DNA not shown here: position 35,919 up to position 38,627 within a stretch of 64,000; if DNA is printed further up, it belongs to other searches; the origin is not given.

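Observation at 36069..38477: Orphan glycyl-radical enzyme with a non-canonical thiyl loop (GCVA, no general-base Glu) and no activase nearby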

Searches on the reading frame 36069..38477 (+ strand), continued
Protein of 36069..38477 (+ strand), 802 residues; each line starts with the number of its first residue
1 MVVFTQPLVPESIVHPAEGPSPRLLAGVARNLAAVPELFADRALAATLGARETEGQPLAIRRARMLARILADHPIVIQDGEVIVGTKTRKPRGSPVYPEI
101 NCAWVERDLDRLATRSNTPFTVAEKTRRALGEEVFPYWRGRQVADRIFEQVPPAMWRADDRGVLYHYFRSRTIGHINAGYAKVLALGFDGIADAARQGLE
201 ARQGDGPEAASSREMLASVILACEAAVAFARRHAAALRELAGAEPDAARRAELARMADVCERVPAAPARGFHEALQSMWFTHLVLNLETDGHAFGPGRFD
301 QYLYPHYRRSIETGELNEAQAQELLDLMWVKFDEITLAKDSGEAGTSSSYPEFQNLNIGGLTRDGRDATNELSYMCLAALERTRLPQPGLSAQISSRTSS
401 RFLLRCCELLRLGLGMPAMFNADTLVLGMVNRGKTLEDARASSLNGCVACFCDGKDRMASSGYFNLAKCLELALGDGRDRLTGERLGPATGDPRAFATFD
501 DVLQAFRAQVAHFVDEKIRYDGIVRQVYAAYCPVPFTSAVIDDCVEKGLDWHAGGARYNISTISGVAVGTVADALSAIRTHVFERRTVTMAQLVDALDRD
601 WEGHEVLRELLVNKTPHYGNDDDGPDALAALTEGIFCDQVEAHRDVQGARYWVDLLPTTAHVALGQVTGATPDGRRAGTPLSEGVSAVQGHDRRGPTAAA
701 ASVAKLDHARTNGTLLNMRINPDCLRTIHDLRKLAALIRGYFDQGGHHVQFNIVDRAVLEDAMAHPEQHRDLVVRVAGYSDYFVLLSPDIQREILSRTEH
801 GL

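Call 67: search_protein_families(library=ncbifam, proteins=[P0241, L031:10001-12346:+, L019:1275-3593:+, L013:7269-9593:+, L052:10001-12340:+, L059:4867-7092:+, P0261, P0115, L012:10001-12349:+, P0244], max_evalue=1e-100)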
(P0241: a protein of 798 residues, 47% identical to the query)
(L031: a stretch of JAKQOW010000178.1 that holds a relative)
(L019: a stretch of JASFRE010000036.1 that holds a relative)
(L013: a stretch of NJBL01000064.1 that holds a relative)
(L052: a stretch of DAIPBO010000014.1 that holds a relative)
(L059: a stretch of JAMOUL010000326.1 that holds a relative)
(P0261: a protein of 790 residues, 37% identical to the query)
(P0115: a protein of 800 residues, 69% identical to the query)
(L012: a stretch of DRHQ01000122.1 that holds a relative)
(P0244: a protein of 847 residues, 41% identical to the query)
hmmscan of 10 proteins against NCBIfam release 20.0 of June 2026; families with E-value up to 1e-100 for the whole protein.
P0241 (798 aa): 8 families
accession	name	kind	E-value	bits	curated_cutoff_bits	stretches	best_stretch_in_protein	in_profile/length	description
NF043068.1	glycl_HYPD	equivalog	1.1e-236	787.7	1100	1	17-795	2-782/784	trans-4-hydroxy-L-proline dehydratase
TIGR01774.1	PFL2-3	subfamily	3.6e-220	733.3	678.2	1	16-796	3-785/786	formate C-acetyltransferase/glycerol dehydratase family glycyl radical enzyme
NF007437.0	PRK09983.1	equivalog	3.4e-175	584.3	1109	1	16-796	2-764/765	formate C-acetyltransferase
NF048011.1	SfplDhtHpsGDes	equivalog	5.7e-173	577.3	1000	1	7-795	14-819/821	(2S)-3-sulfopropanediol dehydratase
TIGR04394.1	choline_CutC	equivalog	8.9e-166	553.6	1050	1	16-794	2-785/789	choline trimethylamine-lyase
NF048009.1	SfplDhtHpfGKleb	equivalog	4.7e-165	550.9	1000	1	17-793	26-820/824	(2S)-3-sulfopropanediol dehydratase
NF033718.1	indole_decarb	equivalog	1.6e-142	476.6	1100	0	181-596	223-644/868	indoleacetate decarboxylase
NF033715.1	glycyl_HPDL_Lrg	equivalog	1.4e-113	380.6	1150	0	169-596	226-678/901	4-hydroxyphenylacetate decarboxylase large subunit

L031:10001-12346:+ (782 aa): 7 families
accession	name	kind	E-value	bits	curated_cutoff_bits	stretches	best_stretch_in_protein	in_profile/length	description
NF043068.1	glycl_HYPD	equivalog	0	1240.6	1100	1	1-780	3-781/784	trans-4-hydroxy-L-proline dehydratase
TIGR01774.1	PFL2-3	subfamily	5.4e-198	659.9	678.2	1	1-781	5-784/786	formate C-acetyltransferase/glycerol dehydratase family glycyl radical enzyme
NF048011.1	SfplDhtHpsGDes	equivalog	9.9e-159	530.2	1000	1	7-781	31-819/821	(2S)-3-sulfopropanediol dehydratase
NF007437.0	PRK09983.1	equivalog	7e-148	494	1109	1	1-781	4-763/765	formate C-acetyltransferase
NF048009.1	SfplDhtHpfGKleb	equivalog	7.4e-143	477.5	1000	1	1-779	27-820/824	(2S)-3-sulfopropanediol dehydratase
TIGR04394.1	choline_CutC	equivalog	4.6e-140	468.6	1050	1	1-779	4-784/789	choline trimethylamine-lyase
NF033718.1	indole_decarb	equivalog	8.6e-113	378.2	1100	0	196-583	258-645/868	indoleacetate decarboxylase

L019:1275-3593:+ (773 aa): 7 families
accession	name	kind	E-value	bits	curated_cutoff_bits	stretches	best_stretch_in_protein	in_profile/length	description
NF043068.1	glycl_HYPD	equivalog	0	1166.4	1100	1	2-773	11-782/784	trans-4-hydroxy-L-proline dehydratase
TIGR01774.1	PFL2-3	subfamily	7.4e-194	646.2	678.2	1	6-773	17-784/786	formate C-acetyltransferase/glycerol dehydratase family glycyl radical enzyme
NF048011.1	SfplDhtHpsGDes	equivalog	3e-163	545.1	1000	1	5-773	36-819/821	(2S)-3-sulfopropanediol dehydratase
NF007437.0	PRK09983.1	equivalog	7.4e-143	477.4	1109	1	6-773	16-763/765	formate C-acetyltransferase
TIGR04394.1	choline_CutC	equivalog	8.2e-142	474.4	1050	1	3-771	13-784/789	choline trimethylamine-lyase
NF048009.1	SfplDhtHpfGKleb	equivalog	3.9e-139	465.2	1000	1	8-772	41-821/824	(2S)-3-sulfopropanediol dehydratase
NF033718.1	indole_decarb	equivalog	6e-111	372.1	1100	0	188-574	258-644/868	indoleacetate decarboxylase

L013:7269-9593:+ (775 aa): 8 families
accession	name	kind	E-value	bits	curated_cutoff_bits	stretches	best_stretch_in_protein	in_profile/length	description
NF043068.1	glycl_HYPD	equivalog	0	1327.1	1100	1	2-775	10-782/784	trans-4-hydroxy-L-proline dehydratase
TIGR01774.1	PFL2-3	subfamily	2e-221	737.4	678.2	1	6-775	16-784/786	formate C-acetyltransferase/glycerol dehydratase family glycyl radical enzyme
NF048011.1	SfplDhtHpsGDes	equivalog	5.2e-181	603.9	1000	1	5-775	35-819/821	(2S)-3-sulfopropanediol dehydratase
NF007437.0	PRK09983.1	equivalog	5.8e-167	557.1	1109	1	9-775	18-763/765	formate C-acetyltransferase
TIGR04394.1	choline_CutC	equivalog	3.2e-165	551.8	1050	1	4-773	13-784/789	choline trimethylamine-lyase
NF048009.1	SfplDhtHpfGKleb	equivalog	1.5e-162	542.7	1000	1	10-774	42-821/824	(2S)-3-sulfopropanediol dehydratase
NF033718.1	indole_decarb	equivalog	4.3e-128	428.8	1100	1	93-774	155-865/868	indoleacetate decarboxylase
NF033715.1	glycyl_HPDL_Lrg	equivalog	1.3e-109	367.3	1150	0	190-577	273-679/901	4-hydroxyphenylacetate decarboxylase large subunit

L052:10001-12340:+ (780 aa): 7 families
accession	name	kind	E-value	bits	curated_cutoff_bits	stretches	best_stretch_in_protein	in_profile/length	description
NF043068.1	glycl_HYPD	equivalog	0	1228.3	1100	1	2-780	1-780/784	trans-4-hydroxy-L-proline dehydratase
TIGR01774.1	PFL2-3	subfamily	1.3e-194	648.7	678.2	1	2-780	3-782/786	formate C-acetyltransferase/glycerol dehydratase family glycyl radical enzyme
NF048011.1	SfplDhtHpsGDes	equivalog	1.8e-163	545.8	1000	1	3-780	24-817/821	(2S)-3-sulfopropanediol dehydratase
NF048009.1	SfplDhtHpfGKleb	equivalog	1.8e-146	489.5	1000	1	1-780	24-820/824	(2S)-3-sulfopropanediol dehydratase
TIGR04394.1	choline_CutC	equivalog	7.8e-146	487.7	1050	1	1-780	1-784/789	choline trimethylamine-lyase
NF007437.0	PRK09983.1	equivalog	6.8e-142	474.2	1109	1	2-780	2-761/765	formate C-acetyltransferase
NF033718.1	indole_decarb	equivalog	1e-113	381.3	1100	0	161-587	222-647/868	indoleacetate decarboxylase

L059:4867-7092:+ (742 aa): 8 families
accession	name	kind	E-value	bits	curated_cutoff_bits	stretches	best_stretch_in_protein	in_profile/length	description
NF043068.1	glycl_HYPD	equivalog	0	1248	1100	1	2-742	42-782/784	trans-4-hydroxy-L-proline dehydratase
TIGR01774.1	PFL2-3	subfamily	5.2e-213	709.6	678.2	1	1-742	42-784/786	formate C-acetyltransferase/glycerol dehydratase family glycyl radical enzyme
NF048011.1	SfplDhtHpsGDes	equivalog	4.5e-182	607.4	1000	1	4-742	65-819/821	(2S)-3-sulfopropanediol dehydratase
TIGR04394.1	choline_CutC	equivalog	5.3e-161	537.9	1050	1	2-740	42-784/789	choline trimethylamine-lyase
NF048009.1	SfplDhtHpfGKleb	equivalog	8.6e-161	536.8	1000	1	4-741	67-821/824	(2S)-3-sulfopropanediol dehydratase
NF007437.0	PRK09983.1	equivalog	7.5e-158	526.9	1109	1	2-742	42-763/765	formate C-acetyltransferase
NF033718.1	indole_decarb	equivalog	1.1e-126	424.2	1100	0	74-544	168-645/868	indoleacetate decarboxylase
NF033715.1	glycyl_HPDL_Lrg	equivalog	3.2e-111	372.7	1150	0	156-543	272-678/901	4-hydroxyphenylacetate decarboxylase large subunit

P0261 (790 aa): 8 families
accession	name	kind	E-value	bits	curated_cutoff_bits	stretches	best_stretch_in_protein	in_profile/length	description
NF043068.1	glycl_HYPD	equivalog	0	1426.6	1100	1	5-789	1-784/784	trans-4-hydroxy-L-proline dehydratase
TIGR01774.1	PFL2-3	subfamily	4.6e-187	623.8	678.2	1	5-787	3-784/786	formate C-acetyltransferase/glycerol dehydratase family glycyl radical enzyme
NF048011.1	SfplDhtHpsGDes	equivalog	4.4e-172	574.4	1000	1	6-787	24-819/821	(2S)-3-sulfopropanediol dehydratase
TIGR04394.1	choline_CutC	equivalog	7.2e-161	537.4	1050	1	5-785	2-784/789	choline trimethylamine-lyase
NF048009.1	SfplDhtHpfGKleb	equivalog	9.4e-148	493.7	1000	1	7-789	27-824/824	(2S)-3-sulfopropanediol dehydratase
NF007437.0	PRK09983.1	equivalog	7.1e-139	464.2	1109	1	5-787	2-763/765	formate C-acetyltransferase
NF033718.1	indole_decarb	equivalog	2.6e-132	442.8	1100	0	104-592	155-647/868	indoleacetate decarboxylase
NF033715.1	glycyl_HPDL_Lrg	equivalog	7.5e-104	348.3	1150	0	203-591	275-680/901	4-hydroxyphenylacetate decarboxylase large subunit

P0115 (800 aa): 7 families
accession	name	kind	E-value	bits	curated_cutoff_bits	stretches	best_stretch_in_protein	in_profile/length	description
NF043068.1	glycl_HYPD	equivalog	1.3e-229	764.3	1100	1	21-798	3-782/784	trans-4-hydroxy-L-proline dehydratase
TIGR01774.1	PFL2-3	subfamily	3e-204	680.6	678.2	1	31-799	15-785/786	formate C-acetyltransferase/glycerol dehydratase family glycyl radical enzyme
NF048011.1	SfplDhtHpsGDes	equivalog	2.4e-171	571.9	1000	1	19-798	23-819/821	(2S)-3-sulfopropanediol dehydratase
NF007437.0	PRK09983.1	equivalog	7.1e-161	536.9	1109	1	35-799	18-764/765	formate C-acetyltransferase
TIGR04394.1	choline_CutC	equivalog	1.1e-150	503.8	1050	1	29-796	12-784/789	choline trimethylamine-lyase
NF048009.1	SfplDhtHpfGKleb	equivalog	7.6e-147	490.7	1000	1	39-797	45-821/824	(2S)-3-sulfopropanediol dehydratase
NF033718.1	indole_decarb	equivalog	1.3e-131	440.5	1100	0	131-599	167-644/868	indoleacetate decarboxylase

L012:10001-12349:+ (783 aa): 8 families
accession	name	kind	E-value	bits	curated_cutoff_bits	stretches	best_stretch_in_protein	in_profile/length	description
NF043068.1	glycl_HYPD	equivalog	7.7e-249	827.9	1100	1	13-781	12-782/784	trans-4-hydroxy-L-proline dehydratase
TIGR01774.1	PFL2-3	subfamily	5.7e-226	752.4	678.2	1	16-782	17-785/786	formate C-acetyltransferase/glycerol dehydratase family glycyl radical enzyme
NF048011.1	SfplDhtHpsGDes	equivalog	6.7e-186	620.1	1000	1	14-781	35-819/821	(2S)-3-sulfopropanediol dehydratase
TIGR04394.1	choline_CutC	equivalog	3.1e-179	598.1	1050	1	14-779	14-784/789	choline trimethylamine-lyase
NF007437.0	PRK09983.1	equivalog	8.7e-177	589.6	1109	1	22-783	22-765/765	formate C-acetyltransferase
NF048009.1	SfplDhtHpfGKleb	equivalog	3.1e-174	581.3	1000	1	23-780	46-821/824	(2S)-3-sulfopropanediol dehydratase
NF033718.1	indole_decarb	equivalog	4e-144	481.9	1100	0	102-582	156-644/868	indoleacetate decarboxylase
NF033715.1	glycyl_HPDL_Lrg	equivalog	6.5e-118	394.8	1150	0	148-582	216-678/901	4-hydroxyphenylacetate decarboxylase large subunit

P0244 (847 aa): 7 families
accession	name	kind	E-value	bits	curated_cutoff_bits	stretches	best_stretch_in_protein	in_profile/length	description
TIGR01774.1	PFL2-3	subfamily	1e-244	814.4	678.2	1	12-589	3-583/786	formate C-acetyltransferase/glycerol dehydratase family glycyl radical enzyme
NF007437.0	PRK09983.1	equivalog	1.9e-213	710.7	1109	1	12-592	2-565/765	formate C-acetyltransferase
NF048009.1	SfplDhtHpfGKleb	equivalog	7.4e-211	702.4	1000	1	11-587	24-617/824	(2S)-3-sulfopropanediol dehydratase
NF043068.1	glycl_HYPD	equivalog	6.4e-193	642.9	1100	1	12-593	1-589/784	trans-4-hydroxy-L-proline dehydratase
NF048011.1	SfplDhtHpsGDes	equivalog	1.2e-170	569.6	1000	1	11-590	22-621/821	(2S)-3-sulfopropanediol dehydratase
TIGR04394.1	choline_CutC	equivalog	4e-168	561.4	1050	1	11-590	1-591/789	choline trimethylamine-lyase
NF033718.1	indole_decarb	equivalog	7.2e-143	477.7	1100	0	107-612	151-671/868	indoleacetate decarboxylase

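Call 69: search_protein_families(library=pfam, proteins=[L010:7234-8943:-, L010:8976-9932:-, L010:13708-14220:+, L010:14581-15432:-, L010:15377-16318:-, L012:5938-7986:+, L012:8614-9501:+, L012:13833-14837:+, L012:15276-16649:-, L012:16841-17941:-], max_evalue=0.0001)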
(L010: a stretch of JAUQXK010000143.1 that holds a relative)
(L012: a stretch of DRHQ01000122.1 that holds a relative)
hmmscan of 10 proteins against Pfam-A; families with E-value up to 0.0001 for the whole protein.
L010:7234-8943:- (569 aa): 1 family
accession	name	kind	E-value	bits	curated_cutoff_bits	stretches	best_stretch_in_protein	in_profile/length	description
PF00245.25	Alk_phosphatase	-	1.4e-81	275.1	24.4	1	44-454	1-402/423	Alkaline phosphatase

L010:8976-9932:- (318 aa): 0 families

L010:13708-14220:+ (171 aa): 1 family
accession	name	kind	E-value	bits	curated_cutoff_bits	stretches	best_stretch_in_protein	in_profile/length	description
PF03061.28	4HBT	-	9.3e-14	51.9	20.6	1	68-144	1-78/79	Thioesterase superfamily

L010:14581-15432:- (283 aa): 1 family
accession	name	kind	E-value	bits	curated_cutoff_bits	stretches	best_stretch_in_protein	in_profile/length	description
PF00528.27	BPD_transp_1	-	4.4e-16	59.6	26.4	1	104-276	3-175/184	Binding-protein-dependent transport system inner membrane component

L010:15377-16318:- (313 aa): 1 family
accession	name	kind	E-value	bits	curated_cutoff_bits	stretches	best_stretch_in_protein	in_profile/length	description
PF00528.27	BPD_transp_1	-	1.2e-11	45.1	26.4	1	131-305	35-175/184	Binding-protein-dependent transport system inner membrane component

L012:5938-7986:+ (683 aa): 11 families
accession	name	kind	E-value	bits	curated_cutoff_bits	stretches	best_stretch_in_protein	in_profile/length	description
PF20094.4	GWxTD_dom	-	4.2e-14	53.1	26.9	1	35-142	32-127/172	GWxTD domain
PF07719.23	TPR_2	-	1.1e-13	50.6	27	0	605-633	2-30/34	Tetratricopeptide repeat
PF00515.34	TPR_1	-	1.5e-12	47.2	27.8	0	641-668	4-31/34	Tetratricopeptide repeat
PF14559.12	TPR_19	-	5.9e-10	39.8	25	0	549-595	4-52/68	Tetratricopeptide repeat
PF12895.13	ANAPC3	-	6.8e-10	39.5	27.2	1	604-663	23-81/82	Anaphase-promoting complex, cyclosome, subunit 3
PF13181.12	TPR_8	-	1.2e-09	38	25.7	0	604-633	1-30/34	Tetratricopeptide repeat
PF13428.12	TPR_14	-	1.9e-08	34.6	23.5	0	544-579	9-44/44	Tetratricopeptide repeat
PF13432.12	TPR_16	-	4.4e-07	30.7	32.7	1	609-665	2-57/65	Tetratricopeptide repeat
PF13174.12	TPR_6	-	2.8e-06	28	26.3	0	607-633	3-29/33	Tetratricopeptide repeat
PF13424.12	TPR_12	-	6.3e-06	26.7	30.1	0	607-667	6-74/77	Tetratricopeptide repeat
PF13414.12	TPR_11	-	2.2e-05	24.5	26.8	0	616-652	6-42/42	TPR repeat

L012:8614-9501:+ (296 aa): 1 family
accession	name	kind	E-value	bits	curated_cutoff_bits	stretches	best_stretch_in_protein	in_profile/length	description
PF01925.25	TauE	-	2.4e-16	60.6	32.6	2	171-286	2-113/237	Sulfite exporter TauE/SafE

L012:13833-14837:+ (335 aa): 1 family
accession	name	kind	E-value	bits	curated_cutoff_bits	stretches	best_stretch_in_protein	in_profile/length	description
PF05544.16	Pro_racemase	-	2.2e-116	388.9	27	1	9-332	1-324/325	Proline racemase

L012:15276-16649:- (457 aa): 5 families
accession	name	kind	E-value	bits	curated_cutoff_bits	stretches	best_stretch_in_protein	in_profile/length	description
PF13026.12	DUF3887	-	4.9e-19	69.2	31.8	1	44-132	1-90/91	Protein of unknown function (DUF3887)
PF12146.15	Hydrolase_4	-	2.2e-11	44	27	1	204-421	20-233/239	Serine aminopeptidase, S33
PF00326.27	Peptidase_S9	-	3.9e-07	30.2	22.6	0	245-421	43-188/213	Prolyl oligopeptidase family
PF01738.24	DLH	-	6.7e-06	26.3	21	0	370-453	135-214/217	Dienelactone hydrolase family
PF20408.4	Abhydrolase_11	-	6.9e-06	26.4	27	0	182-294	4-103/193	Alpha/beta hydrolase domain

L012:16841-17941:- (366 aa): 2 families
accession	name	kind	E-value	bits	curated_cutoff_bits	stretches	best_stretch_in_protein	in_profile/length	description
PF13378.12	MR_MLE_C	-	8.2e-45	153.6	29.4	1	145-356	1-218/219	Enolase C-terminal domain-like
PF02746.21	MR_MLE_N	-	1.8e-12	48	22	1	33-125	29-117/117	Mandelate racemase / muconate lactonizing enzyme, N-terminal domain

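Call 74: predict_structure(alignment_id=A1)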
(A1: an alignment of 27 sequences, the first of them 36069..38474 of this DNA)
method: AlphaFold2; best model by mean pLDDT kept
length: 802 residues; sequences in the alignment: 27
mean_pLDDT: 71.6   pTM: 0.77
mean pLDDT of the five models: 71.6, 63.3, 60.1, 58.8, 53.1
residues with pLDDT >= 90: 182; 70-90: 313; 50-70: 156; < 50: 151
segments of 3 or more residues with pLDDT < 50: 1-5, 169-175, 291-293, 337-354, 420-458, 656-714, 775-786, 797-799
pLDDT, mean of each block of 10 residues (from residue 1): 53 88 87 77 86 91 92 82 70 62 61 55 82 86 83 84 64 53 91 93 80 93 96 94 92 93 95 91 76 61 91 93 88 61 40 59 71 90 70 74 87 61 33 33 35 48 76 90 88 94 96 91 82 85 82 62 61 81 92 86 78 64 66 77 73 47 31 34 25 24 29 52 87 83 61 75 71 47 47 55 54
secondary structure, 60 per line:
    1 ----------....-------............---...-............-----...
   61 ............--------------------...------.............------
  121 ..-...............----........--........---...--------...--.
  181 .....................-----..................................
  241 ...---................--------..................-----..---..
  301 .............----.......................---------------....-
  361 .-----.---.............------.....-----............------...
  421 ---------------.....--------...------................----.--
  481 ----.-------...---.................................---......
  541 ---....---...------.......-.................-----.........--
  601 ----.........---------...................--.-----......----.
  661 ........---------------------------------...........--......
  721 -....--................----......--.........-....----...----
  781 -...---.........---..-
elements in order (helices of 4 or more, strands of 3 or more residues): H11-14 H22-33 E37-39 H41-52 H58-72 E93-95 H102-114 H124-138 H143-150 H153-160 E164-166 E175-177 H180-201 H207-243 H247-262 H271-288 H299-313 H318-340 E356-359 H371-383 E390-394 H400-411 E418-420 H436-440 E458-465 H466-473 H499-531 H535-540 H544-547 E560-566 H568-584 H590-598 H605-613 H623-641 E650-655 H660-668 H702-712 E715-720 H722-725 H728-743 E748-753 H756-764 H766-769 E774-776 E782-784 H788-796
